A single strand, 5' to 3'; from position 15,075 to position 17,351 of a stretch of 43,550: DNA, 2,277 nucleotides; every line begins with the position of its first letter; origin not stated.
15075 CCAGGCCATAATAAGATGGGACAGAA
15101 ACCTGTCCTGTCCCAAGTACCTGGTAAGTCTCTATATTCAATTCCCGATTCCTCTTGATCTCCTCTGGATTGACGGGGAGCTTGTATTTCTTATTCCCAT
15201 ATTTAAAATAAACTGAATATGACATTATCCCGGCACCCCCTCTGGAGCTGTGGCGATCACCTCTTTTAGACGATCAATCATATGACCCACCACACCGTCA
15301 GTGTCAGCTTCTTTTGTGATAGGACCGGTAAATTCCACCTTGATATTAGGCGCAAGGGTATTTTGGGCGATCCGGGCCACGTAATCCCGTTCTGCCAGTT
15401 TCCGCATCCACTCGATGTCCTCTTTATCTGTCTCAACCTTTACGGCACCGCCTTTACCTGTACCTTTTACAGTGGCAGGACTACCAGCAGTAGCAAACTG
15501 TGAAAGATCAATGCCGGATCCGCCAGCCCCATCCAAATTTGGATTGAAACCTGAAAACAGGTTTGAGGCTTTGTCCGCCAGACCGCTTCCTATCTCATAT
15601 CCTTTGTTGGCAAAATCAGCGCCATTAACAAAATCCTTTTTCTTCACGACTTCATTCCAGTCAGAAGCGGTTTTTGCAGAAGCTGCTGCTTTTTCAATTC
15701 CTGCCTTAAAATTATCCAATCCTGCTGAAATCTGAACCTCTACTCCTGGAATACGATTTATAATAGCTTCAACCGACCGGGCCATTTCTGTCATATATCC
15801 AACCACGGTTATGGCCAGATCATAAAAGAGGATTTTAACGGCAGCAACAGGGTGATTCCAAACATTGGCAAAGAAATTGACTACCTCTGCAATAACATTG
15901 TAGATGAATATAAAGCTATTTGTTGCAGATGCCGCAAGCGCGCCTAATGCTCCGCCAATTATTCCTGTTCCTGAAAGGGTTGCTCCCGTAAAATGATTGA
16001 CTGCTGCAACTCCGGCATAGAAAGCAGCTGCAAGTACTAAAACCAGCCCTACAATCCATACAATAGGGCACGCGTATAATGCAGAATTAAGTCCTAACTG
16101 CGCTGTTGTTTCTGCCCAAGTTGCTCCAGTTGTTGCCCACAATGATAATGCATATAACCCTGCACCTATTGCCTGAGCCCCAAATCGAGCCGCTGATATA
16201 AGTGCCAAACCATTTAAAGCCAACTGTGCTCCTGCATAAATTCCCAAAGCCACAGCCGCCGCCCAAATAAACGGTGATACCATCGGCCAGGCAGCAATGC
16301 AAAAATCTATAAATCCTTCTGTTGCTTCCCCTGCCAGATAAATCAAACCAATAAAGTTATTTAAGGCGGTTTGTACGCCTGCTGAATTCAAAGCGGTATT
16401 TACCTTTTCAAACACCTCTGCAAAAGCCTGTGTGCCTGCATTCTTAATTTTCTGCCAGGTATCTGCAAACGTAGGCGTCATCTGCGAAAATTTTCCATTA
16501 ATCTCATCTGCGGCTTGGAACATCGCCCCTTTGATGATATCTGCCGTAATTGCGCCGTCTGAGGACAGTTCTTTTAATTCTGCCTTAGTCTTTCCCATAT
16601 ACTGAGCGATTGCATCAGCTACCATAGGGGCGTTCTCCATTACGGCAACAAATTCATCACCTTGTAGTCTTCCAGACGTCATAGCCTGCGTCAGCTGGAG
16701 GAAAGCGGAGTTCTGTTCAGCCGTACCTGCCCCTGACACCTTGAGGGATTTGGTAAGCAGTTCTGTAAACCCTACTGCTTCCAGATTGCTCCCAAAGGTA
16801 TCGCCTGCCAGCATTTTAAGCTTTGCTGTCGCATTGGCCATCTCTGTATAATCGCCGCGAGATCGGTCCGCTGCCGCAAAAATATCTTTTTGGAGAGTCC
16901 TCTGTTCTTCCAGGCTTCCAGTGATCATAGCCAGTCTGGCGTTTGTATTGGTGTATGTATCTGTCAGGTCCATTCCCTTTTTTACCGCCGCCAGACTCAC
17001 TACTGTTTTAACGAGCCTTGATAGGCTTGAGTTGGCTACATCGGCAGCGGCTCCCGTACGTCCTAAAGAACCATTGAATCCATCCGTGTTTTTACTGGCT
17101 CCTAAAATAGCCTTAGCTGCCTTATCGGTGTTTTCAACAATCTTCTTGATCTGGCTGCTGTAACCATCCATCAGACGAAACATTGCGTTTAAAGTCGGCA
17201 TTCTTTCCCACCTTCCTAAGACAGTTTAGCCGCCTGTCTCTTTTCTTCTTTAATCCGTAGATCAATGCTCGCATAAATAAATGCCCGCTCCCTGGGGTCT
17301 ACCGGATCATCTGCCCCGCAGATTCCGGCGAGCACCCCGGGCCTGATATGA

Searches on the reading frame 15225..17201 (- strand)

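Call 13: search_protein_families(library=phrogs, proteins=[window:15225-17201:-], max_evalue=0.01)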
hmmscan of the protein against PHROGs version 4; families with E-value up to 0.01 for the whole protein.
window:15225-17201:- (658 aa): 21 families
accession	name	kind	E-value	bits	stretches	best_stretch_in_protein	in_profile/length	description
phrog_1068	-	tail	1.5e-165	553.8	1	17-656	51-704/706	tail length tape measure protein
phrog_8010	-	tail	4.3e-79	267.7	1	17-501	219-714/1543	tail length tape measure protein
phrog_12798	-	tail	6.9e-44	151.3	1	12-587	12-556/1031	tail length tape measure protein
phrog_3336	-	tail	3.8e-43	149.2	1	43-549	54-549/1051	tail length tape measure protein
phrog_339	-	tail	6.9e-43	148.1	1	24-312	16-302/1123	tail length tape measure protein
phrog_3519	-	tail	3.7e-38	132.8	1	17-427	22-444/959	tail length tape measure protein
phrog_2335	-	tail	7.5e-30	104.7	1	17-431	427-831/1536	tail length tape measure protein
phrog_17300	-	tail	2.7e-29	103.2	1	52-354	52-348/900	tail length tape measure protein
phrog_1107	-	tail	2.8e-29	102.7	1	36-432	150-569/1252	tail length tape measure protein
phrog_16297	-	tail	8.2e-28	98.2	1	17-269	33-283/777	tail length tape measure protein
phrog_7740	-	tail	2.9e-26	92.2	1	33-402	44-417/2151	tail length tape measure protein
phrog_27190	-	tail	2.4e-21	76.6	1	19-447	53-470/1015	tail length tape measure protein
phrog_31452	-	tail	2.7e-21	76.5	1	42-283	22-259/814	tail length tape measure protein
phrog_32885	-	tail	1.9e-18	66.8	1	45-260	21-239/948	tail length tape measure protein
phrog_16889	-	tail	4.3e-18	66.4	1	37-263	28-268/470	tail length tape measure protein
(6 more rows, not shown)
